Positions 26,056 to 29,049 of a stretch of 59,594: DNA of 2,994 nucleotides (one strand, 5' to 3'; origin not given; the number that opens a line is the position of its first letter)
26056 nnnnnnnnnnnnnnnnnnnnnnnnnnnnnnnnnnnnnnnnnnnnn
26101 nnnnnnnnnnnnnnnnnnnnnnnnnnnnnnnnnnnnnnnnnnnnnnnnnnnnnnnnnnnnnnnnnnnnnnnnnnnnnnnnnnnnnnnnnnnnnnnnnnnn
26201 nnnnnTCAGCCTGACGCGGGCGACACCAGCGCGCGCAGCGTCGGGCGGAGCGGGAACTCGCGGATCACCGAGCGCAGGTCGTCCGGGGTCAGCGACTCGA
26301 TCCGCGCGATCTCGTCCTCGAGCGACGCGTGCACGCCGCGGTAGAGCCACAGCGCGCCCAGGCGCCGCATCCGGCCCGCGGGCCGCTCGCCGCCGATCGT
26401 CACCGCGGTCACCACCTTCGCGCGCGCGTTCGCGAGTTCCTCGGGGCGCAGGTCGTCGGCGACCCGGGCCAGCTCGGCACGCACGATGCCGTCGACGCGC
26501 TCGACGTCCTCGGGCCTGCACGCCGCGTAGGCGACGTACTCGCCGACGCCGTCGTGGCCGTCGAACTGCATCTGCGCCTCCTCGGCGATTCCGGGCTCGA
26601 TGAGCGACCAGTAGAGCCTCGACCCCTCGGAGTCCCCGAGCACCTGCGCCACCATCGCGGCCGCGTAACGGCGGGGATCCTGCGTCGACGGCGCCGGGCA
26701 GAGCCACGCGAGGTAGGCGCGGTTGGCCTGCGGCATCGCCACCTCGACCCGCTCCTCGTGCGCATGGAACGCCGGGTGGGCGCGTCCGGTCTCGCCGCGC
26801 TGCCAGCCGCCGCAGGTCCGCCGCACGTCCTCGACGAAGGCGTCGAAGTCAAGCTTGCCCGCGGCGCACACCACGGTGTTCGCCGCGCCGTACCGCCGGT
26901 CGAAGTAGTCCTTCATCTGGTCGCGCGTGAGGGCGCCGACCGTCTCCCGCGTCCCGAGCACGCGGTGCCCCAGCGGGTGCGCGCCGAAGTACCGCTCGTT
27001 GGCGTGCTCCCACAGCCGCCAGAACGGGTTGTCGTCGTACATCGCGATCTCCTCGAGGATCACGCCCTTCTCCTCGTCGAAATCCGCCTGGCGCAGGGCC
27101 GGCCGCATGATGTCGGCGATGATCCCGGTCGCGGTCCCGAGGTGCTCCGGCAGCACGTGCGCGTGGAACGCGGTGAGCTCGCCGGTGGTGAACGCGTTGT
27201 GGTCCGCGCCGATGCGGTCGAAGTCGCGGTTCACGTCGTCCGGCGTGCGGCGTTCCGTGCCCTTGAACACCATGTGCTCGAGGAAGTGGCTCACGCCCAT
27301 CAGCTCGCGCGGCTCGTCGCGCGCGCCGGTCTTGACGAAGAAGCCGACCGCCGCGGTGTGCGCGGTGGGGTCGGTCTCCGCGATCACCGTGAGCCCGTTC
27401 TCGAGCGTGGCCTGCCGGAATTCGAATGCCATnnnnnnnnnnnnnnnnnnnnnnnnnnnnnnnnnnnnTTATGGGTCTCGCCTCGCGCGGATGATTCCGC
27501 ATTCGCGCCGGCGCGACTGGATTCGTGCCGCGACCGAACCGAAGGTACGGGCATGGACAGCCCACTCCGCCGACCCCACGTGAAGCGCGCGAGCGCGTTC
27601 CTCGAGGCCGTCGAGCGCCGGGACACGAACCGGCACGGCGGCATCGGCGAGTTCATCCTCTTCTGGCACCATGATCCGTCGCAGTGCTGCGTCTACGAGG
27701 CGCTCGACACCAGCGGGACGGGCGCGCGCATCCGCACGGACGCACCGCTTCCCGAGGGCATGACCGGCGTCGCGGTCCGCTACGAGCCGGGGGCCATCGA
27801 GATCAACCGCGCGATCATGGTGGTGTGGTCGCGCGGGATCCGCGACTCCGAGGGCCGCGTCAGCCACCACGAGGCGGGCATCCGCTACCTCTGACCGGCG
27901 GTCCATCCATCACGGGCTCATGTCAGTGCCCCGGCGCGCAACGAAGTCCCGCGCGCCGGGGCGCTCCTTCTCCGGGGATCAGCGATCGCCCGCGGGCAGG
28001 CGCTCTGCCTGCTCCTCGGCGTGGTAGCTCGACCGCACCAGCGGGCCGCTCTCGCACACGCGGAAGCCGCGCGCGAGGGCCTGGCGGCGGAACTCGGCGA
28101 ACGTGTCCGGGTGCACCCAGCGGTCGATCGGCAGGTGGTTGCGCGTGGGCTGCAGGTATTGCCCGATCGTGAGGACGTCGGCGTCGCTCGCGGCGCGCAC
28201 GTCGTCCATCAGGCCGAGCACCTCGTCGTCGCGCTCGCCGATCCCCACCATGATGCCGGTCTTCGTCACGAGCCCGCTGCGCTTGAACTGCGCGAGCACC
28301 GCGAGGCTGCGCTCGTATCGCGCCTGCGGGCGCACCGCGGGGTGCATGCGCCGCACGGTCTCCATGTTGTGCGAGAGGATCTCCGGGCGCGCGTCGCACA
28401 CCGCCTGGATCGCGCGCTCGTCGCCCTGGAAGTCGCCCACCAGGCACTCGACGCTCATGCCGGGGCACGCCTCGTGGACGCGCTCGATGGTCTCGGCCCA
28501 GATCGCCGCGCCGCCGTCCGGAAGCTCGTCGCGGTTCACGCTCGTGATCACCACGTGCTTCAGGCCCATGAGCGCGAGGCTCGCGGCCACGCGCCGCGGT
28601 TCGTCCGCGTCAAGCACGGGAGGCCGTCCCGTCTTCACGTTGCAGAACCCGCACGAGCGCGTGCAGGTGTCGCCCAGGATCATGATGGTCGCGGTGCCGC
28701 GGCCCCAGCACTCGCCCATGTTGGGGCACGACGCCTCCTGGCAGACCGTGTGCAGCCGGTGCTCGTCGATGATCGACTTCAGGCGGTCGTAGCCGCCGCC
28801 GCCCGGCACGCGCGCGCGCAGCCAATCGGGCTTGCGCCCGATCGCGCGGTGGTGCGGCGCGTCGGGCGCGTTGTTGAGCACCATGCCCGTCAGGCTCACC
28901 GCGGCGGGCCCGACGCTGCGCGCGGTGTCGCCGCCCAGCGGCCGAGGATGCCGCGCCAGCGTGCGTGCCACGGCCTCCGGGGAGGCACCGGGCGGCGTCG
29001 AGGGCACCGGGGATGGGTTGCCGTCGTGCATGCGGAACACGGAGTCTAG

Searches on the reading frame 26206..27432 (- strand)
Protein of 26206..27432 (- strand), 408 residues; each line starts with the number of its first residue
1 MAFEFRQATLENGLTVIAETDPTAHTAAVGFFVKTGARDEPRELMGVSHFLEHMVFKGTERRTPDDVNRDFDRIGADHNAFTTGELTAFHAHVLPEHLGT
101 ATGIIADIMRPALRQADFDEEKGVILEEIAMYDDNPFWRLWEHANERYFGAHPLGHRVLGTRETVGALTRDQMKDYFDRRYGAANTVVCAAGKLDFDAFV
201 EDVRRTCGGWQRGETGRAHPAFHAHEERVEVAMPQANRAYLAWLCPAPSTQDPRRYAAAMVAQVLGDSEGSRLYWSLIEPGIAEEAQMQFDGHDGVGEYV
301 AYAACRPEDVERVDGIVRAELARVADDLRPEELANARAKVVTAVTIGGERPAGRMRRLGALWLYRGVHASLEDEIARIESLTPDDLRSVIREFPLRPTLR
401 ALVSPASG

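Call 50: search_protein_families(library=pfam, proteins=[window:26206-27432:-], max_evalue=0.001)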
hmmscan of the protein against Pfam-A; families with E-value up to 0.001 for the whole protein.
window:26206-27432:- (408 aa): 2 families
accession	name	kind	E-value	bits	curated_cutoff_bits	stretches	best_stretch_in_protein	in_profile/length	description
PF00675.25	Peptidase_M16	-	4.8e-32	111.3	22.3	1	16-161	2-148/149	Insulinase (Peptidase family M16)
PF05193.26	Peptidase_M16_C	-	2.2e-22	80.2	23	1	168-339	2-180/181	Peptidase M16 inactive domain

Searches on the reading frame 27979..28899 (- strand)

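Call 49: search_protein_families(library=pfam, proteins=[window:27979-28899:-], max_evalue=0.001)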
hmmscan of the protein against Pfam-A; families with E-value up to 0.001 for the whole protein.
window:27979-28899:- (306 aa): 2 families
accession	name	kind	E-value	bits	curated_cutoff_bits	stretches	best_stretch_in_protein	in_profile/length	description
PF04055.27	Radical_SAM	-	2.6e-19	70.5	29.5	1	73-233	1-165/166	Radical SAM superfamily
PF16881.10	LIAS_N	-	1.3e-07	32.4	27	1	22-58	60-96/96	N-terminal domain of lipoyl synthase of Radical_SAM family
